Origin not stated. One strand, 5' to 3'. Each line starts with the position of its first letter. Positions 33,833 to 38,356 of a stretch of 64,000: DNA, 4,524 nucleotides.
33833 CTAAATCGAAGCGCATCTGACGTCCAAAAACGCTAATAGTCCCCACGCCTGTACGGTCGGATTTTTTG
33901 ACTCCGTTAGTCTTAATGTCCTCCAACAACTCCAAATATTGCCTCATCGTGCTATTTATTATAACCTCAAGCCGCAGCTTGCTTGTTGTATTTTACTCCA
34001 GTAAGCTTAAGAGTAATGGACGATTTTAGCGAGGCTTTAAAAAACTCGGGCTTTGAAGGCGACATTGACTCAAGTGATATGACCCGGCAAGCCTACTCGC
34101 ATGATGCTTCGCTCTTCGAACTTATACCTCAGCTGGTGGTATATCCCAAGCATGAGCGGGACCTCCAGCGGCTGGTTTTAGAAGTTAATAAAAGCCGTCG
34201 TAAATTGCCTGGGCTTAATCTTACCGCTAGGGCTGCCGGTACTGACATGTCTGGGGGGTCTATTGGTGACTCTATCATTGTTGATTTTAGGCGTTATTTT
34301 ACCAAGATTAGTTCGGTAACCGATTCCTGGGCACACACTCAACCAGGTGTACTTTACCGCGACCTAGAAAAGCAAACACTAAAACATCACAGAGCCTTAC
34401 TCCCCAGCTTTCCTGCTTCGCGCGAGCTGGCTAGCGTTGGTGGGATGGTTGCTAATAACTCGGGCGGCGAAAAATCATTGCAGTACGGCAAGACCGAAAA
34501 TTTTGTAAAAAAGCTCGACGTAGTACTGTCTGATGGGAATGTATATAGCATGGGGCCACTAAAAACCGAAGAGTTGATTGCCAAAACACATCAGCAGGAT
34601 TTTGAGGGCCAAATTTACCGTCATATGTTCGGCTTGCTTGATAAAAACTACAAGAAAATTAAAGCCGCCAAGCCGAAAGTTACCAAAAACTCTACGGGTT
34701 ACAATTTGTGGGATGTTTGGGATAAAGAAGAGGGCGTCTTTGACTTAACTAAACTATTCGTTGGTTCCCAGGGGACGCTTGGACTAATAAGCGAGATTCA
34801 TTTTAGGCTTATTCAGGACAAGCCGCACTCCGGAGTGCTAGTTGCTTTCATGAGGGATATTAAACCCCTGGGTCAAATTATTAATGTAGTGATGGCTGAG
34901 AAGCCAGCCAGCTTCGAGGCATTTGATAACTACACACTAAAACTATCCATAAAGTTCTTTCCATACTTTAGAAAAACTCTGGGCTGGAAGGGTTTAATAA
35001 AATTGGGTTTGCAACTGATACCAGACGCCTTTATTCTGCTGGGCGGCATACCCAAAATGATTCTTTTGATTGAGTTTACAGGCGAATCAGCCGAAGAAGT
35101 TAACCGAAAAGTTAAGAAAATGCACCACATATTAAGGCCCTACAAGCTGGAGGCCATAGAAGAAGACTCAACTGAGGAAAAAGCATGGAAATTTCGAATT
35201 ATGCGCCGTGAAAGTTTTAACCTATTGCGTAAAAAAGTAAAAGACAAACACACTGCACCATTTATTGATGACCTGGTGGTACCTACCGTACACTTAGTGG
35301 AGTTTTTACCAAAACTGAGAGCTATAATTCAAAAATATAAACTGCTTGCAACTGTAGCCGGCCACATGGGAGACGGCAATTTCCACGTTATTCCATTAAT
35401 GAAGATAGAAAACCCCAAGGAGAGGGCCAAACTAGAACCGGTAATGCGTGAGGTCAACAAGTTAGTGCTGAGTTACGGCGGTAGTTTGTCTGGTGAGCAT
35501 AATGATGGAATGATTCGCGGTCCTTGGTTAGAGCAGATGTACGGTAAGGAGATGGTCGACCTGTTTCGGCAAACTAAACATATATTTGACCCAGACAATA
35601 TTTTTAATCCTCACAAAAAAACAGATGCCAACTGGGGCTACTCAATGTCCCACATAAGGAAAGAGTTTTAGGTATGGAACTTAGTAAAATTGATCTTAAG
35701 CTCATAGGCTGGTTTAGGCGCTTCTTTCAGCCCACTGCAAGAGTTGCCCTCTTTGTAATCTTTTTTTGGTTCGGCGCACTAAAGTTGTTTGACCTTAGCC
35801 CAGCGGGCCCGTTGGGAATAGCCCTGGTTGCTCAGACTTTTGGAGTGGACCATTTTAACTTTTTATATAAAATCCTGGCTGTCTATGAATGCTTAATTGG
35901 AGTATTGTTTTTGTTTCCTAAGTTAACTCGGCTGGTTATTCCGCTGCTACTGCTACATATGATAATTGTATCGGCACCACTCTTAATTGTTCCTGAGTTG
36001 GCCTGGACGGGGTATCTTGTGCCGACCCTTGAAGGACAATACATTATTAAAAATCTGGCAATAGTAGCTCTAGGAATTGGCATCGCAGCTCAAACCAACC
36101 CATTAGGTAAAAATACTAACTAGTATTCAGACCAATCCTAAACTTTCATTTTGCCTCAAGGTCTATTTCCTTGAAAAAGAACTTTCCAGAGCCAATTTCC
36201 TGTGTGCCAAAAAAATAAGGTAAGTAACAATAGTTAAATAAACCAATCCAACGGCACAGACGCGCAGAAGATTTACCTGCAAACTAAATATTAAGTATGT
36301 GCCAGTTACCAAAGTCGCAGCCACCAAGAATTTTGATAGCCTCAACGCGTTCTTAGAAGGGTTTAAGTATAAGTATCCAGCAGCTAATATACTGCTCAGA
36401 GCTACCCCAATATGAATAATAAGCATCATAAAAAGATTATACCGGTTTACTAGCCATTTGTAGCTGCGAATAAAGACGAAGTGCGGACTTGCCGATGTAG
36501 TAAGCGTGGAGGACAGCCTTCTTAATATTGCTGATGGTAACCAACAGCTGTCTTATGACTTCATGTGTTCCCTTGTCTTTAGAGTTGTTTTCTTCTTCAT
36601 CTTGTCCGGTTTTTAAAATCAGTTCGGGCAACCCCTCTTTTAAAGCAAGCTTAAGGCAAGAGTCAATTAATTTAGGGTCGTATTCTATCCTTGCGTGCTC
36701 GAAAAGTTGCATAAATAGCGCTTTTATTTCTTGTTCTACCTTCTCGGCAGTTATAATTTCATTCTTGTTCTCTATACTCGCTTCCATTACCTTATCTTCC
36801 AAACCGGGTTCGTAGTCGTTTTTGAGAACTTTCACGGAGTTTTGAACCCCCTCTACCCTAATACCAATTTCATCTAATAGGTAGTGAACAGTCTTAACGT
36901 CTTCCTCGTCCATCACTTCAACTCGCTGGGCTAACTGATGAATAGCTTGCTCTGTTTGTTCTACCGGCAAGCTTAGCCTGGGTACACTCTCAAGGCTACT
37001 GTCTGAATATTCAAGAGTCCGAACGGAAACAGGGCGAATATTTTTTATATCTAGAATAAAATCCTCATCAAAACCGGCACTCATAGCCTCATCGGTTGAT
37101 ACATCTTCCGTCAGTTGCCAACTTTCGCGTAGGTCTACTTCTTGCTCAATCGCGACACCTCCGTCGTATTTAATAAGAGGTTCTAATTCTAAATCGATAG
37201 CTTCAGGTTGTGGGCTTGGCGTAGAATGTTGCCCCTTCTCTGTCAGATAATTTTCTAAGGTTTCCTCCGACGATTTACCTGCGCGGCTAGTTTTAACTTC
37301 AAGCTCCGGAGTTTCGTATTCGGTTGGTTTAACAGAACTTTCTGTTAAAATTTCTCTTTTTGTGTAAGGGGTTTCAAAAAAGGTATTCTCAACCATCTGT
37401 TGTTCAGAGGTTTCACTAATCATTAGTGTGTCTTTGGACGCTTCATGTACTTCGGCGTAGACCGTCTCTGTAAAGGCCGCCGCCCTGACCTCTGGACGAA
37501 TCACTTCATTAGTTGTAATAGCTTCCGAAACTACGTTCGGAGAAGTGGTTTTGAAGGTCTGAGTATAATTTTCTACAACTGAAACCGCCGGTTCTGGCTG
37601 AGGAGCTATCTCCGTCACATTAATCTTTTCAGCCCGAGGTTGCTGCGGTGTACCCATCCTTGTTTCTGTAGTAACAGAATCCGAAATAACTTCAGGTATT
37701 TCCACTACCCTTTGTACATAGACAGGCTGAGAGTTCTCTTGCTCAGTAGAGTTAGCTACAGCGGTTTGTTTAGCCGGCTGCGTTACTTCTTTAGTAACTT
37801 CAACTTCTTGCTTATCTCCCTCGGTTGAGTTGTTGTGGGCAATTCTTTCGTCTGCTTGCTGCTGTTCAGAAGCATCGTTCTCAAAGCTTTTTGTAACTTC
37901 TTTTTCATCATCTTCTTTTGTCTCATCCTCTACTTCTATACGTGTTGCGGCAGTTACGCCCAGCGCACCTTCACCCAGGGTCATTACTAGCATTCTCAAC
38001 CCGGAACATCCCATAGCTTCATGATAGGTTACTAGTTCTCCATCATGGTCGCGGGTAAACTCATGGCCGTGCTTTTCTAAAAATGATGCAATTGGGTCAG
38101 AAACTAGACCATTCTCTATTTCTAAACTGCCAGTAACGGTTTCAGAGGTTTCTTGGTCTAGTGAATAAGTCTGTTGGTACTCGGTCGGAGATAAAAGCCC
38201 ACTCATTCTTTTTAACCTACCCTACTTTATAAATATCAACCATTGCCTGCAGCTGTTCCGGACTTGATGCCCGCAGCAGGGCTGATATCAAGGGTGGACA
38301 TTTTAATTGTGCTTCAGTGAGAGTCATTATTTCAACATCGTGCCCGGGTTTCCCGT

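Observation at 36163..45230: Twelve-gene same-strand cluster: two-component system, small protein, cyoABCDE, then three uncharacterised proteins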

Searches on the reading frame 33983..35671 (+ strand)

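Call 11: search_protein_families(library=pfam, proteins=[window:33983-35671:+], max_evalue=10)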
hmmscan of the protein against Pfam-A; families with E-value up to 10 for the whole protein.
window:33983-35671:+ (562 aa): 4 families
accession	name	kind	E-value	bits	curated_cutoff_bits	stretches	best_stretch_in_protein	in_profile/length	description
PF02913.24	FAD-oxidase_C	-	5.1e-45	154.6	21.2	1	284-545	6-247/248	FAD linked oxidases, C-terminal domain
PF01565.28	FAD_binding_4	-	2.1e-26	92.7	26.4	1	49-189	1-137/139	FAD binding domain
PF08031.17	BBE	-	0.065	13.7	20.6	1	514-542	12-39/45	Berberine and berberine like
PF24235.1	RHG29_45_N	-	0.21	12.3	27.7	1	432-503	34-105/108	Rho GTPase-activating protein 29/45 N-terminal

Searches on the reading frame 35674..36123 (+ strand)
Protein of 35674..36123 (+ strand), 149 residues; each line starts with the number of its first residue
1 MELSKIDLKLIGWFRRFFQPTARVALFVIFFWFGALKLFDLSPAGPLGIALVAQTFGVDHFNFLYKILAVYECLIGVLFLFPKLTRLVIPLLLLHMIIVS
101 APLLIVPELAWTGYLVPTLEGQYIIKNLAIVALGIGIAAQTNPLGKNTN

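Call 11: search_protein_families(library=pfam, proteins=[window:35674-36123:+], max_evalue=10)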
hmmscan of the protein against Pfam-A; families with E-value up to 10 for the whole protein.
window:35674-36123:+ (149 aa): 3 families
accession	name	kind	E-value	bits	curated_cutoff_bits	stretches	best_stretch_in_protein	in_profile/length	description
PF07681.17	DoxX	-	0.00017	22.6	23.6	1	22-98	5-78/85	DoxX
PF04224.18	DUF417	-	0.037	14.1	27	2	17-41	13-37/175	Protein of unknown function, DUF417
PF07291.16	MauE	-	0.05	14.4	27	1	18-103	4-86/128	Methylamine utilisation protein MauE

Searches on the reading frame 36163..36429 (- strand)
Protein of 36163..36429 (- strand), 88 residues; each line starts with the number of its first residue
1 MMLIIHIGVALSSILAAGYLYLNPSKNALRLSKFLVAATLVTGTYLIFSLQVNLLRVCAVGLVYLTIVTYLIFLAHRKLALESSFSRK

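Call 11: search_protein_families(library=pfam, proteins=[window:36163-36429:-], max_evalue=10)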
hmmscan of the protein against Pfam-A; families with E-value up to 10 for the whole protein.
window:36163-36429:- (88 aa): 1 family
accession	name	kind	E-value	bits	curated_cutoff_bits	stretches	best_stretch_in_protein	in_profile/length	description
PF13520.12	AA_permease_2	-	0.19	11.1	27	1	5-74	88-159/427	Amino acid permease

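Call 41: search_protein_families(library=pfam, alignment_id=A4, max_evalue=1)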
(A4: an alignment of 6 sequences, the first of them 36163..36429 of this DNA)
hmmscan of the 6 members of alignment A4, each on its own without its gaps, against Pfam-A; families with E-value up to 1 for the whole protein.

A. member 1, window:36163-36429:- (88 aa): 1 family
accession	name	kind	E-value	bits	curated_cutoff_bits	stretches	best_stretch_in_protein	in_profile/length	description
PF13520.12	AA_permease_2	-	0.19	11.1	27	1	5-74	88-159/427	Amino acid permease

B. families by the number of members that match (of 6 scanned): 7 families
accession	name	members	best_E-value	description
PF08114.16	PMP1_2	1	0.0039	ATPase proteolipid family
PF10745.14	DUF2530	1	0.039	Protein of unknown function (DUF2530)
PF13520.12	AA_permease_2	1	0.19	Amino acid permease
PF14898.11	DUF4491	1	0.32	Domain of unknown function (DUF4491)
PF09925.14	DUF2157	1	0.38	Predicted membrane protein (DUF2157)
PF18949.5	DUF5693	1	0.53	Family of unknown function (DUF5693)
PF20226.3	DUF6585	1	0.78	Family of unknown function (DUF6585)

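Call 67: search_solved_structures(query=A4, max_evalue=10)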
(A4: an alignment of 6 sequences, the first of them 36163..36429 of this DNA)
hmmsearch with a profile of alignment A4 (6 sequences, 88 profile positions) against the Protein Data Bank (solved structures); distinct sequences matched with E-value up to 10: 0.

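Call 79: search_protein_families(library=phrogs, proteins=[window:36163-36429:-], max_evalue=0.1)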
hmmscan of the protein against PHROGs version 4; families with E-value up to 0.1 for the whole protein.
window:36163-36429:- (88 aa): 1 family
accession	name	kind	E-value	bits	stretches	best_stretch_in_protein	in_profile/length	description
phrog_1355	-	unknown function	0.017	15.8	1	62-77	12-27/44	-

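Call 80: search_protein_families(library=padloc, proteins=[window:36163-36429:-], max_evalue=0.1)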
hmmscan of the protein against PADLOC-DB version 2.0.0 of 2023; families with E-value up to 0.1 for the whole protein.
window:36163-36429:- (88 aa): 0 families

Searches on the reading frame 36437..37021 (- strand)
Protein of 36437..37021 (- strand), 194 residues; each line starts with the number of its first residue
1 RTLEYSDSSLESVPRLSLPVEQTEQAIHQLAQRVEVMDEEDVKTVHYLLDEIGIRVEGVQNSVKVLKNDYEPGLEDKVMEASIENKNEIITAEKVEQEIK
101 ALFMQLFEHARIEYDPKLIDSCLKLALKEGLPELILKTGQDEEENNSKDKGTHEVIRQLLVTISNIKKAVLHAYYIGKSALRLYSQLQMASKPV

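Call 69: search_solved_structures(query=window:36437-37021:-, max_evalue=10)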
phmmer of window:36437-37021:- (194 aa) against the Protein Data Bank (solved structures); distinct sequences matched with E-value up to 10: 1.
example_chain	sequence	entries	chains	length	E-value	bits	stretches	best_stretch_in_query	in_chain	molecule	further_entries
1rfz_A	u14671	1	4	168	0.049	16.8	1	43-101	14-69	Hypothetical protein APC35681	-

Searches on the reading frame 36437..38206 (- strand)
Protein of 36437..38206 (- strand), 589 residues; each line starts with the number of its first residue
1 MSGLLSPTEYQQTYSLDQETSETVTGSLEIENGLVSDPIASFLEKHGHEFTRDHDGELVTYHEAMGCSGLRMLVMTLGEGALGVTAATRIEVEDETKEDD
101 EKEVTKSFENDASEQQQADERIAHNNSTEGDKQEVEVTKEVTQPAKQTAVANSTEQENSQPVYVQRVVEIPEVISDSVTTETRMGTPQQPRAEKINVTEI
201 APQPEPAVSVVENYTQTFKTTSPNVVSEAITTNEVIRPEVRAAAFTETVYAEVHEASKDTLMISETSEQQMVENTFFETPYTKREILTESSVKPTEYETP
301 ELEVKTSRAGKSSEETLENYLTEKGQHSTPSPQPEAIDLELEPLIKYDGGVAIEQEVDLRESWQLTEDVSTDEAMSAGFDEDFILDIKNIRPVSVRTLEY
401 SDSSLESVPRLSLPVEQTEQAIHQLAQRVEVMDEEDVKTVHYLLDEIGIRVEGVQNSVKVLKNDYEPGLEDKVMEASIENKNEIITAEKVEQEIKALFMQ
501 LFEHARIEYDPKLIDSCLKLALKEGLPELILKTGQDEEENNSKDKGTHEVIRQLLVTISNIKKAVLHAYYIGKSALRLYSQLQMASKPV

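Call 3: search_protein_families(library=pfam, proteins=[window:36437-38206:-], max_evalue=0.01)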
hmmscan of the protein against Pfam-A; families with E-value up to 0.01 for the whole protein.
window:36437-38206:- (589 aa): 0 families

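Call 4: search_protein_families(library=ncbifam, proteins=[window:36437-38206:-], max_evalue=0.01)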
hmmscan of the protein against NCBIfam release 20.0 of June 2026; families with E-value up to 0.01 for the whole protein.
window:36437-38206:- (589 aa): 0 families

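Call 11: search_protein_families(library=pfam, proteins=[window:36437-38206:-], max_evalue=10)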
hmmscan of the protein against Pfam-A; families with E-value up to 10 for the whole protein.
window:36437-38206:- (589 aa): 0 families

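Call 14: find_homologous_proteins(query=window:36437-38206:-, max_evalue=0.001)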
Query window:36437-38206:- (589 aa): 1 proteins with E <= 0.001 among 8000 candidates.
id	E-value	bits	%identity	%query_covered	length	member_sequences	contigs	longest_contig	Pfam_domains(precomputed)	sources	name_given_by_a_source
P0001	0.0e+0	1253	100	100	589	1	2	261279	-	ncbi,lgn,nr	ncbi:hypothetical protein H0X09_02320 [Candidatus Saccharibacteria bacterium]|nr:hypothetical protei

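Call 20: find_encoding_contigs(protein=P0001, flank=10000, max_places=6)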
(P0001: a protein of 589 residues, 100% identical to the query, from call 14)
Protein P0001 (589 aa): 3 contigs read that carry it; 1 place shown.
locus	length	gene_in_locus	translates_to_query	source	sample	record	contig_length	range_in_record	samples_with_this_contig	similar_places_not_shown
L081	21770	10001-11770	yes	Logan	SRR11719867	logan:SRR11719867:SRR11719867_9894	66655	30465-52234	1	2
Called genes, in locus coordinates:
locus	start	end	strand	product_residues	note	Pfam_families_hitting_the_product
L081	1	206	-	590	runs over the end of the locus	PF00884:Sulfatase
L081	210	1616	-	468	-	-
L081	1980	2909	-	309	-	PF14378:PAP2_3, PF01569:PAP2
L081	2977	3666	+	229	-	PF00072:Response_reg, PF00486:Trans_reg_C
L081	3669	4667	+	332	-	PF00512:HisKA, PF02518:HATPase_c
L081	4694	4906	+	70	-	-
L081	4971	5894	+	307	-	PF06481:COX_ARM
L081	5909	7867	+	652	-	PF00115:COX1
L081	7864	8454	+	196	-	PF00510:COX3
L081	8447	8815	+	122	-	PF03626:COX4_pro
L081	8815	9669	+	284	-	PF01040:UbiA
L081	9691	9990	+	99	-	-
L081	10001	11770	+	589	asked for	-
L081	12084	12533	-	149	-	-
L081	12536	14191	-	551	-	PF01565:FAD_binding_4, PF02913:FAD-oxidase_C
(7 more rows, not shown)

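Call 63: predict_structure(protein=window:36437-38206:-)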
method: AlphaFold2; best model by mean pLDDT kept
length: 589 residues; sequences in the alignment: 1
mean_pLDDT: 37.0   pTM: 0.20
mean pLDDT of the five models: 37.0, 33.1, 31.2, 29.6, 26.4
residues with pLDDT >= 90: 0; 70-90: 0; 50-70: 56; < 50: 533
segments of 3 or more residues with pLDDT < 50: 1-34, 64-101, 106-112, 122-369, 371-490, 500-510, 515-517, 525-552, 558-589
pLDDT, mean of each block of 10 residues (from residue 1): 34 36 39 50 57 56 47 43 33 35 48 49 40 35 30 29 28 27 32 35 32 26 27 28 27 28 27 31 29 32 27 31 30 31 30 29 36 45 42 28 33 33 34 40 32 32 33 35 43 52 44 50 48 45 46 48 46 40 44
secondary structure, 60 per line:
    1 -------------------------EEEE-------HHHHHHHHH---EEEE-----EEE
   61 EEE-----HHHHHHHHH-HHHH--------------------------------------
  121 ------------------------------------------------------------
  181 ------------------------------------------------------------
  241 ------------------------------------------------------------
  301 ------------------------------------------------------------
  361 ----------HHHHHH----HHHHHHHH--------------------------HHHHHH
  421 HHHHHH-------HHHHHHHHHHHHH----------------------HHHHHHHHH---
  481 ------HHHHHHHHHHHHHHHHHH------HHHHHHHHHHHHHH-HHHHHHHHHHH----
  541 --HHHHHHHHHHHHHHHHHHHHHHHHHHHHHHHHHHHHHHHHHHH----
elements in order: E26-29 H37-45 E49-52 E58-63 H69-77 H79-82 H371-376 H381-388 H415-426 H434-446 H469-477 H487-504 H511-524 H526-536 H543-585

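Call 79: search_protein_families(library=phrogs, proteins=[window:36437-38206:-], max_evalue=0.1)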
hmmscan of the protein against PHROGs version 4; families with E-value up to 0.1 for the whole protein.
window:36437-38206:- (589 aa): 0 families

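Call 80: search_protein_families(library=padloc, proteins=[window:36437-38206:-], max_evalue=0.1)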
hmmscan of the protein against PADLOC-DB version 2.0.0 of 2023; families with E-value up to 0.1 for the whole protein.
window:36437-38206:- (589 aa): 1 family
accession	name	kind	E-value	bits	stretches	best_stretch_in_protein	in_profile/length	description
PDLC00637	ZorA2|ZorA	-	0.00096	16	1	407-501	281-376/420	MotA/ExbB/TolQ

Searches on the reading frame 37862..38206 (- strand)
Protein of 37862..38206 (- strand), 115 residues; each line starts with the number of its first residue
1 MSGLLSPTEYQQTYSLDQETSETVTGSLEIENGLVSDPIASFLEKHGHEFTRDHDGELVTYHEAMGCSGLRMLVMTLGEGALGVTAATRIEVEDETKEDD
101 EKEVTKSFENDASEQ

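Call 37: find_homologous_proteins(query=A2, max_evalue=0.01)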
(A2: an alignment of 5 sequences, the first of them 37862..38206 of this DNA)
Query A2 (5 sequences): 628 candidates shared short words with the query, none scored E <= 0.01.
